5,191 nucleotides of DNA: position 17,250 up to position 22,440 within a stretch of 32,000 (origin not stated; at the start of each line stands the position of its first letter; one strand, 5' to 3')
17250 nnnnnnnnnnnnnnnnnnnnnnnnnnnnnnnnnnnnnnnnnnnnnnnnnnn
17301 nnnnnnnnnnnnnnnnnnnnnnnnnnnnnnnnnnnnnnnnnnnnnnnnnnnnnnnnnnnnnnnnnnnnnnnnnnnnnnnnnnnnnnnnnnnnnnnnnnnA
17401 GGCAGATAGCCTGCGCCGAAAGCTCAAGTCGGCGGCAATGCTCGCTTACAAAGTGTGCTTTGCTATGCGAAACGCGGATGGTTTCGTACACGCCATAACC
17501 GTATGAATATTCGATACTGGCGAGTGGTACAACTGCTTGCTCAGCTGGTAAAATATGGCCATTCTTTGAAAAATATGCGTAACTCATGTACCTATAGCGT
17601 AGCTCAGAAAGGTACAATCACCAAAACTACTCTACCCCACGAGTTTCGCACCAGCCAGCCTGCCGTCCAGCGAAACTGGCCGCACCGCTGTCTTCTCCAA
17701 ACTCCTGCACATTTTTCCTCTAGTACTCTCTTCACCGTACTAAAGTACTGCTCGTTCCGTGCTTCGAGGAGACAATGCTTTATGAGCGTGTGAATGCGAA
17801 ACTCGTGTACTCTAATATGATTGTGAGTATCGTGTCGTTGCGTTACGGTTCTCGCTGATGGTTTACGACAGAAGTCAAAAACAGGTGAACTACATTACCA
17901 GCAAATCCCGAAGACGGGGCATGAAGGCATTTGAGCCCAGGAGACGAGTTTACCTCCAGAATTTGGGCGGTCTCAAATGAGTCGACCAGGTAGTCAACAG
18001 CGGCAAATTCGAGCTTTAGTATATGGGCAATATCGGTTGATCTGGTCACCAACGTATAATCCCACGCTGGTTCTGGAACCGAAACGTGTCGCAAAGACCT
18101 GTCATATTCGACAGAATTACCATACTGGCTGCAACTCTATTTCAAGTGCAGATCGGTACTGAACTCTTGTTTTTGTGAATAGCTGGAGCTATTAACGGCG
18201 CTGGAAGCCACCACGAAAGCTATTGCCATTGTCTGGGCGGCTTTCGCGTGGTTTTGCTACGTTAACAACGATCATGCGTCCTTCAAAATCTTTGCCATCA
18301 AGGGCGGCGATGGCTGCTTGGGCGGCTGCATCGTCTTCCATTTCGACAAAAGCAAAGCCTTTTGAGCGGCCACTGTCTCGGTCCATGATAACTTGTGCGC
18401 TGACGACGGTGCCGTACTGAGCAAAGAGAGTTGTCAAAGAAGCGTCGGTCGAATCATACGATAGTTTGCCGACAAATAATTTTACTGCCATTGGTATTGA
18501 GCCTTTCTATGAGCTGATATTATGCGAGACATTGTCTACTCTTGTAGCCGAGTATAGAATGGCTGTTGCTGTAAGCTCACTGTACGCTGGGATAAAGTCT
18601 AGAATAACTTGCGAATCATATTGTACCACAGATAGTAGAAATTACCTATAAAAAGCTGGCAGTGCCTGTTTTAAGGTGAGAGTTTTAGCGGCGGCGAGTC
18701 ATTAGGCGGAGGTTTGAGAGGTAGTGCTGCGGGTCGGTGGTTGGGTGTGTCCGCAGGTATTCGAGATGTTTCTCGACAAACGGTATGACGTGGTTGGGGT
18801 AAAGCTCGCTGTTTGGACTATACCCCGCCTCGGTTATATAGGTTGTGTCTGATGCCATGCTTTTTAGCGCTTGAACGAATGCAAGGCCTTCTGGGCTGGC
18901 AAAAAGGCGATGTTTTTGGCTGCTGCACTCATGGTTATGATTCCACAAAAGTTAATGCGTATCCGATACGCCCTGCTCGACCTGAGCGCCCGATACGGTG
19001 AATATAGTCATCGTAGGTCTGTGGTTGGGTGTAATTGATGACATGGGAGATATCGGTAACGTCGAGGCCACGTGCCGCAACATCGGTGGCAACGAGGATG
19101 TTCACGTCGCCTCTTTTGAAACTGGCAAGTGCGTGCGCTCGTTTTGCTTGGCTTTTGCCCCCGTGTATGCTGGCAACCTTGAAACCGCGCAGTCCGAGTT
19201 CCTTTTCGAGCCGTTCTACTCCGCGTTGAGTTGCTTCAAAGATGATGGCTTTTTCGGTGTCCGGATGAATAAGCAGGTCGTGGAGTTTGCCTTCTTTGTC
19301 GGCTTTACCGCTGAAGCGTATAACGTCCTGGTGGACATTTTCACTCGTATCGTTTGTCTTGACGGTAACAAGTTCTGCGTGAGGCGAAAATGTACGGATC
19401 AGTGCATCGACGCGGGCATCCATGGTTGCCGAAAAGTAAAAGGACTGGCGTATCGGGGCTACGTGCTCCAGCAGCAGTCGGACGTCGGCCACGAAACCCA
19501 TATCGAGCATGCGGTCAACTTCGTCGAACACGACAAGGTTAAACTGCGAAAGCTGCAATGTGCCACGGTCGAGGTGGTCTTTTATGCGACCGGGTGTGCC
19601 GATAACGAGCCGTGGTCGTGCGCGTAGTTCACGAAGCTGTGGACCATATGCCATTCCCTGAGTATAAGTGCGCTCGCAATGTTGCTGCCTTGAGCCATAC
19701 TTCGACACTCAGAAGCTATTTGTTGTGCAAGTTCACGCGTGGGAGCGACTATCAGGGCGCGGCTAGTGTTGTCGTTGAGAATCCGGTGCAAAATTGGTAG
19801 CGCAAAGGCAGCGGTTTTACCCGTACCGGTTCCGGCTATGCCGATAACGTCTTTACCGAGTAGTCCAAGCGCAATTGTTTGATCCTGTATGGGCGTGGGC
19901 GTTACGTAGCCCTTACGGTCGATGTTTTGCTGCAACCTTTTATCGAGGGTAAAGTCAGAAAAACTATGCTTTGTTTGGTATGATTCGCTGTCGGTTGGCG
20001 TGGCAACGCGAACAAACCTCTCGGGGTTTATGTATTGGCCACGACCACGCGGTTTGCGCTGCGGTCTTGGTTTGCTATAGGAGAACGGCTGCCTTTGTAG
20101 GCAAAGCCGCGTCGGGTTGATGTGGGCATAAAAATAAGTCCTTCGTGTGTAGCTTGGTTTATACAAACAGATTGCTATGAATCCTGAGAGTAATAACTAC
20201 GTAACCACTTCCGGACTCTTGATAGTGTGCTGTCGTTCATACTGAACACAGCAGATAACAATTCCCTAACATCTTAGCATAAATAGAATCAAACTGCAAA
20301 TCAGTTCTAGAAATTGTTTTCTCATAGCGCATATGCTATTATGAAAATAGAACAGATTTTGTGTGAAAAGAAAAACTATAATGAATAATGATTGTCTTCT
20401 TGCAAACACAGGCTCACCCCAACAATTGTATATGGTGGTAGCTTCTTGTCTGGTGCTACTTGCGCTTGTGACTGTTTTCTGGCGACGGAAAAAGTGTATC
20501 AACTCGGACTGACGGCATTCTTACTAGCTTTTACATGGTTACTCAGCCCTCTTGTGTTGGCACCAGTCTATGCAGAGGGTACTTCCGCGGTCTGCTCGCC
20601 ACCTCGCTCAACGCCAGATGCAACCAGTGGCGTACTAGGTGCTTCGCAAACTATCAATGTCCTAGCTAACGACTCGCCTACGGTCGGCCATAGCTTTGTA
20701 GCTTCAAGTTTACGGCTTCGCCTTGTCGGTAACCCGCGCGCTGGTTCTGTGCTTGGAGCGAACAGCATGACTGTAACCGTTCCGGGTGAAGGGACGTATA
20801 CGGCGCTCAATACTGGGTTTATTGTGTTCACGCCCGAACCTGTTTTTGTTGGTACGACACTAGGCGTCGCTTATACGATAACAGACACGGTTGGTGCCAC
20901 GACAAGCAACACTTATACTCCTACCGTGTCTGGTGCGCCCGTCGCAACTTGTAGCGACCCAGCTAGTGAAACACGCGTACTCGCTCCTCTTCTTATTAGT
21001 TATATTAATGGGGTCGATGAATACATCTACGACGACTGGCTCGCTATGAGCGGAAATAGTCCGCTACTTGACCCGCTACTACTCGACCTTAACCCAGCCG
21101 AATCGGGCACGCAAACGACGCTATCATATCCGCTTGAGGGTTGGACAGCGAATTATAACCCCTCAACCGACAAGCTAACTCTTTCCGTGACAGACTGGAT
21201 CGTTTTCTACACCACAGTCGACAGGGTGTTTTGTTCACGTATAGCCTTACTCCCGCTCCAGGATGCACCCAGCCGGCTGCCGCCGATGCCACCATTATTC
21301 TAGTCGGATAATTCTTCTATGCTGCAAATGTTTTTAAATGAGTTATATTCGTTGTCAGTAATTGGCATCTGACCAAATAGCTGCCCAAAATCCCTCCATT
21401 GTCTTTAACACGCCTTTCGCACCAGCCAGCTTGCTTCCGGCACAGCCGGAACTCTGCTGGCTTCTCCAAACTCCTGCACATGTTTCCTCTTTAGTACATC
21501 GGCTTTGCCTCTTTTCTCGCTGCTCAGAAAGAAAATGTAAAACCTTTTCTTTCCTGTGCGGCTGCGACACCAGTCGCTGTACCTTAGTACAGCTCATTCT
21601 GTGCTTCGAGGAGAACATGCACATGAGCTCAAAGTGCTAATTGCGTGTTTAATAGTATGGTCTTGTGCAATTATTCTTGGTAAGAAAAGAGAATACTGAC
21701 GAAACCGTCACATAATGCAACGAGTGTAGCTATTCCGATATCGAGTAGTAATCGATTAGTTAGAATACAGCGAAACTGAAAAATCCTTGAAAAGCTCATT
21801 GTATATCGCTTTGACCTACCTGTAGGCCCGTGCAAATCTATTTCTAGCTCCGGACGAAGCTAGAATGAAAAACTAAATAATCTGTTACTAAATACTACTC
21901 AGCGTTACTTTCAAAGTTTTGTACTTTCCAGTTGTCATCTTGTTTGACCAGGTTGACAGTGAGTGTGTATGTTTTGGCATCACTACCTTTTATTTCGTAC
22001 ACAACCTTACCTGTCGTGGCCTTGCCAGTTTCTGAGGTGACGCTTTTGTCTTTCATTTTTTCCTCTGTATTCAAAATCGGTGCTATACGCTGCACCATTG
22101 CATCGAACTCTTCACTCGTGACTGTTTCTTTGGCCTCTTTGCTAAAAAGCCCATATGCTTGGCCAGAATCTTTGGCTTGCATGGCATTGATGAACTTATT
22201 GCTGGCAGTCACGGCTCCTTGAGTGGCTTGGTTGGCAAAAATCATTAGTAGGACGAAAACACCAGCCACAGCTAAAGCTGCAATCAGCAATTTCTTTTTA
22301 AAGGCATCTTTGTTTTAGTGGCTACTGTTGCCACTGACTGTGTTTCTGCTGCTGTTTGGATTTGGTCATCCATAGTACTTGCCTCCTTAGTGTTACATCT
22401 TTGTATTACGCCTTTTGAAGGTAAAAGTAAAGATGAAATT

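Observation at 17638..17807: Family B: ~170-nt element closed by a 13-bp stem, with a compensatory base-pair change relative to its second copy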

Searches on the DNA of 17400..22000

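Call 13: search_rna_families(source=window, start=17400, end=22000, threshold=evalue, max_evalue=10, show_alignments=3)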
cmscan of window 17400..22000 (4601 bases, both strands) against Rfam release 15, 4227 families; matches with E-value up to 10: 2.
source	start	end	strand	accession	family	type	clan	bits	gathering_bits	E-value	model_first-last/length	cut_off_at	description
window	21641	21720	+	RF04294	mir-3578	Gene; miRNA;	CL00149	19.2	78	6.8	1-82/82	no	mir-3578 microRNA precursor family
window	21618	21720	+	RF01295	SCARNA7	Gene; snRNA; snoRNA; scaRNA;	-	18.1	65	0.22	1-330/330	no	Small Cajal body-specific RNA 7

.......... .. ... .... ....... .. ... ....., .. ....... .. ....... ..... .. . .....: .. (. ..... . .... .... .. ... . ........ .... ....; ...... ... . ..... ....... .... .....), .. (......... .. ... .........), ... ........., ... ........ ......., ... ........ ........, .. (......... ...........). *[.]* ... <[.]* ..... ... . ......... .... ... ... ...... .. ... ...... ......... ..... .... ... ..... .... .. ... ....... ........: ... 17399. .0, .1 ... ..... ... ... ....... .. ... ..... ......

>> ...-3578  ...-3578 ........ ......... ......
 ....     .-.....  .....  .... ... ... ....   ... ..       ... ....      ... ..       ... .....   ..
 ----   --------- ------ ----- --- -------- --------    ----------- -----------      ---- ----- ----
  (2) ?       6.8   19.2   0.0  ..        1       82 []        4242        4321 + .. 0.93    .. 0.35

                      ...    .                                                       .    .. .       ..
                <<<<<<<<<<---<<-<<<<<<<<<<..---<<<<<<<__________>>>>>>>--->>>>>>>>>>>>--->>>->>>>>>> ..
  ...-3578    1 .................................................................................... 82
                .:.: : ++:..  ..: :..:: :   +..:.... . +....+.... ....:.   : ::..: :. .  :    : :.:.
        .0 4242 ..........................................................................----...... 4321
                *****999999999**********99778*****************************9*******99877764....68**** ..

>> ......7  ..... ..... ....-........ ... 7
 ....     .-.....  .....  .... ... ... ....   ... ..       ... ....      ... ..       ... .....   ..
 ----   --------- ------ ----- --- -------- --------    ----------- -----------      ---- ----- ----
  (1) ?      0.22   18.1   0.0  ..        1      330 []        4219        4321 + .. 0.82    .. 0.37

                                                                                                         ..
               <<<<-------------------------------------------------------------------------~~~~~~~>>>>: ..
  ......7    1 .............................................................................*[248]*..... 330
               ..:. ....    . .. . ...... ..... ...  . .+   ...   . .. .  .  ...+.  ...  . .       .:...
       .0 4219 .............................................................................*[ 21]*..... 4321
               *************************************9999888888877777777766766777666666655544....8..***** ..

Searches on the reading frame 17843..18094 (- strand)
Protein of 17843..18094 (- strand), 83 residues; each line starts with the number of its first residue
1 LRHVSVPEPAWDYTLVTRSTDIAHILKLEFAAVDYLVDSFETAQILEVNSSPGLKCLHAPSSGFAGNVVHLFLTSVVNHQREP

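Call 14: search_protein_families(library=pfam, proteins=[window:17843-18094:-], max_evalue=0.01)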
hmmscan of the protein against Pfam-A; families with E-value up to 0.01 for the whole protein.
window:17843-18094:- (83 aa): 2 families
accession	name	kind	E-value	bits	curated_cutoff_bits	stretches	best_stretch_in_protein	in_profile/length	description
PF03133.20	TTL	-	0.00037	20.3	20.1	1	29-79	236-286/292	Tubulin-tyrosine ligase family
PF08443.16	RimK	-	0.0047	17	21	1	21-57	137-172/188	RimK-like ATP-grasp domain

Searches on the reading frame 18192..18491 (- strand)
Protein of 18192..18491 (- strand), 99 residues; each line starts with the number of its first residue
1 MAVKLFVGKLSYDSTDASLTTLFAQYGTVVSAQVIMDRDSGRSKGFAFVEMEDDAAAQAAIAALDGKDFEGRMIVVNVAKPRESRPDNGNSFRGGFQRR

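Call 14: search_protein_families(library=pfam, proteins=[window:18192-18491:-], max_evalue=0.01)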
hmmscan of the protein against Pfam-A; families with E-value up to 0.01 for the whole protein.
window:18192-18491:- (99 aa): 4 families
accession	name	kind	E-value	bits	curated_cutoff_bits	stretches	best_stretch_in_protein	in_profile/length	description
PF00076.28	RRM_1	-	2.5e-21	75.7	20.7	1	5-74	1-69/70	RNA recognition motif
PF13893.12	RRM_5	-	0.00037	20.6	27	1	15-83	40-103/125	RNA recognition motif. (a.k.a. RRM, RBD, or RNP domain)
PF16367.11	RRM_7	-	0.00045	20.6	27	1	3-65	2-70/94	RNA recognition motif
PF16842.11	RRM_occluded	-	0.0031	17.8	30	1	44-75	38-69/79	Occluded RNA-recognition motif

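Call 19: find_encoding_contigs(protein=window:18192-18491:-, flank=10000, max_places=10)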
Protein window:18192-18491:- (99 aa): no gene with exactly this product is on record in the collection.

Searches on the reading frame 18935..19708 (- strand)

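Call 14: search_protein_families(library=pfam, proteins=[window:18935-19708:-], max_evalue=0.01)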
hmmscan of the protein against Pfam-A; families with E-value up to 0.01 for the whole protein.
window:18935-19708:- (257 aa): 3 families
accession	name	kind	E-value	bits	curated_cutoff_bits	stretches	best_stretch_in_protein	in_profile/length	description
PF00271.37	Helicase_C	-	3.9e-30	104.8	23.5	1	139-246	3-110/110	Helicase conserved C-terminal domain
PF00270.35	DEAD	-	7.8e-20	71.7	26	1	12-101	77-165/167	DEAD/DEAH box helicase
PF22590.2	Cas3-like_C_2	-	0.0026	18.5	27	0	188-245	46-104/106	CRISPR-associated nuclease/helicase Cas3, C-terminal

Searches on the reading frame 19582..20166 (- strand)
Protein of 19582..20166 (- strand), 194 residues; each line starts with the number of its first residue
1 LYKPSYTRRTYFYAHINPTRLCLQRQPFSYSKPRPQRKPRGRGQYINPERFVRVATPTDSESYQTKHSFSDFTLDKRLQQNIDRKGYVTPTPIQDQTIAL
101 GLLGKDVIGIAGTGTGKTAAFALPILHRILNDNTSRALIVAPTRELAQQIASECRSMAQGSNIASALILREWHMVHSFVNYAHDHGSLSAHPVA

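Call 14: search_protein_families(library=pfam, proteins=[window:19582-20166:-], max_evalue=0.01)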
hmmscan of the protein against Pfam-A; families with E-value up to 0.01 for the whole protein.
window:19582-20166:- (194 aa): 4 families
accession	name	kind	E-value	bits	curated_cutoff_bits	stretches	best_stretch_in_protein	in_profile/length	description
PF00270.35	DEAD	-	2.7e-21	76.4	26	1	91-165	1-76/167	DEAD/DEAH box helicase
PF04851.21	ResIII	-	1.9e-05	25.1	22.5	1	111-161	30-80/164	Type III restriction enzyme, res subunit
PF13245.12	AAA_19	-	0.0022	18.6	25.1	1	105-156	12-63/134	AAA domain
PF00580.27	UvrD-helicase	-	0.0039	17.3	23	1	96-162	5-73/271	UvrD/REP helicase N-terminal domain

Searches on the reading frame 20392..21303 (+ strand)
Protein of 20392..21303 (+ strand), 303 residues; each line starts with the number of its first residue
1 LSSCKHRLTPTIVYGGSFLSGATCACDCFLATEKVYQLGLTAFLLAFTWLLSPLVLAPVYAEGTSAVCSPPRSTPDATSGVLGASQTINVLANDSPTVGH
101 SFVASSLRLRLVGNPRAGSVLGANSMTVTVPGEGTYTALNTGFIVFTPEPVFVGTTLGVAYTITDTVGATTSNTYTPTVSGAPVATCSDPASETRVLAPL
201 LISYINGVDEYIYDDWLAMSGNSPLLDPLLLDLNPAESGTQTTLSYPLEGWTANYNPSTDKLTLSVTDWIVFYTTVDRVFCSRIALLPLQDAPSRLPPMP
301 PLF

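Call 14: search_protein_families(library=pfam, proteins=[window:20392-21303:+], max_evalue=0.01)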
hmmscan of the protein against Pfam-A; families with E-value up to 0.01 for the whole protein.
window:20392-21303:+ (303 aa): 3 families
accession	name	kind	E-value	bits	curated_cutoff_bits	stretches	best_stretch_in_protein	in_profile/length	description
PF19076.6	CshA_repeat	-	3.7e-14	53.7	27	1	71-179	4-103/103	Surface adhesin CshA repetitive domain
PF17963.7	Big_9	-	0.00084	20.6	23.6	1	83-176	16-87/89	Bacterial Ig domain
PF17892.7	Cadherin_5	-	0.0063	16.8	26.5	0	130-179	49-97/98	Cadherin-like domain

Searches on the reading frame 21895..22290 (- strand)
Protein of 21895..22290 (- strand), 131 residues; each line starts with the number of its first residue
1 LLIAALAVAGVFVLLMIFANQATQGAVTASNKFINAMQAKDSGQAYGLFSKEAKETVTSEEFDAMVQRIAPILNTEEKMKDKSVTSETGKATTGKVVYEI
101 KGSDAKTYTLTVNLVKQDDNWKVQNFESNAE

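Call 14: search_protein_families(library=pfam, proteins=[window:21895-22290:-], max_evalue=0.01)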
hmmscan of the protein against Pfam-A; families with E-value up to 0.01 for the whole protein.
window:21895-22290:- (131 aa): 4 families
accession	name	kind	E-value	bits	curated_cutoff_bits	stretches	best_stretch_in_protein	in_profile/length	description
PF16156.12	DUF4864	-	2.8e-08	34.5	27.1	1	33-124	15-105/117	Domain of unknown function (DUF4864)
PF05223.17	MecA_N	-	2.3e-06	28.3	22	1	28-124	4-103/117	NTF2-like N-terminal transpeptidase domain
PF13026.12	DUF3887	-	0.00021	22.4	31.8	1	30-98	1-66/91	Protein of unknown function (DUF3887)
PF11453.13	DUF2950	-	0.0034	17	20.2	1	28-125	9-97/274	Protein of unknown function (DUF2950)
